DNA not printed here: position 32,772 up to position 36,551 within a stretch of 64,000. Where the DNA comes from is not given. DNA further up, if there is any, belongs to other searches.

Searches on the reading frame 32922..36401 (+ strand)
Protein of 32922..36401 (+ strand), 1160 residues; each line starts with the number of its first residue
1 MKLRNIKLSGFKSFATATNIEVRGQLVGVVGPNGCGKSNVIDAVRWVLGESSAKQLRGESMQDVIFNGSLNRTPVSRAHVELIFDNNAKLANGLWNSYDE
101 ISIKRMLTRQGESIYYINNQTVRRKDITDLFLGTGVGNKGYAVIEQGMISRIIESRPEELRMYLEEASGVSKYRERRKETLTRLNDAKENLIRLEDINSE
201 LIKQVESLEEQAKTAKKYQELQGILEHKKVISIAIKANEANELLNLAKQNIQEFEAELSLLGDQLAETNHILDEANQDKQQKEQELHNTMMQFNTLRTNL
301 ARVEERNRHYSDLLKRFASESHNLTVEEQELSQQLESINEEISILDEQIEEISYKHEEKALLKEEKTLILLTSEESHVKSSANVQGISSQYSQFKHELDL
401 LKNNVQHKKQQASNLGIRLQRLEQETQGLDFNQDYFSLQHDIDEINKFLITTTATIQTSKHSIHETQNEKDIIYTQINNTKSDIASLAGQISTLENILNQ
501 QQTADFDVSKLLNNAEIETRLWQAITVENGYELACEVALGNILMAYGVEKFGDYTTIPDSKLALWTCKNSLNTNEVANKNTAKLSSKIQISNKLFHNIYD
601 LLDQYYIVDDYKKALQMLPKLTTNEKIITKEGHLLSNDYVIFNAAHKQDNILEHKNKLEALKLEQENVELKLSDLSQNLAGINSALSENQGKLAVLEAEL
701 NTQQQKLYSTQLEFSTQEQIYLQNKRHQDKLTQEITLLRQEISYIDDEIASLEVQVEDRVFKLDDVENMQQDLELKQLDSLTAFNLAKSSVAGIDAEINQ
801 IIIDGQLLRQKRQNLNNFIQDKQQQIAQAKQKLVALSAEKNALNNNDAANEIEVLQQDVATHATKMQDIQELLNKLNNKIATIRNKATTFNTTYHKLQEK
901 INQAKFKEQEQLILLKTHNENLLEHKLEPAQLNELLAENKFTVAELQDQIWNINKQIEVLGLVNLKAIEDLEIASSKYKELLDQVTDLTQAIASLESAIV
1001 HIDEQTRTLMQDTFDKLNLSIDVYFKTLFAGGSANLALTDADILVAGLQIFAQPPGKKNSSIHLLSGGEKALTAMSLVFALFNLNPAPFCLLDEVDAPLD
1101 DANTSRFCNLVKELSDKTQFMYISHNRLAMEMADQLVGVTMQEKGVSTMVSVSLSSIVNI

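Call 20: search_protein_families(library=pfam, proteins=[window:32922-36401:+])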
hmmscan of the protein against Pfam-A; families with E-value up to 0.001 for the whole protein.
window:32922-36401:+ (1160 aa): 6 families
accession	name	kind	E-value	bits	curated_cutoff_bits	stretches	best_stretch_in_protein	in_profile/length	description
PF02463.25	SMC_N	-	2.2e-65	220.6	40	1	3-1148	2-220/220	RecF/RecN/SMC N terminal domain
PF13175.12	AAA_15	-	6.8e-09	36.3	32.1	1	1-359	1-270/374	AAA ATPase domain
PF13304.12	AAA_21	-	1.5e-08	35.5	27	1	27-86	2-67/304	AAA domain, putative AbiEii toxin, Type IV TA system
PF13476.12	AAA_23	-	1.2e-06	29.8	27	1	6-258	2-200/201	AAA domain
PF06470.18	SMC_hinge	-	2.9e-06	28.1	22.5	1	518-617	5-115/116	SMC proteins Flexible Hinge Domain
PF13555.12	AAA_29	-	0.00029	20.9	27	0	4-48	2-46/61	P-loop containing region of AAA domain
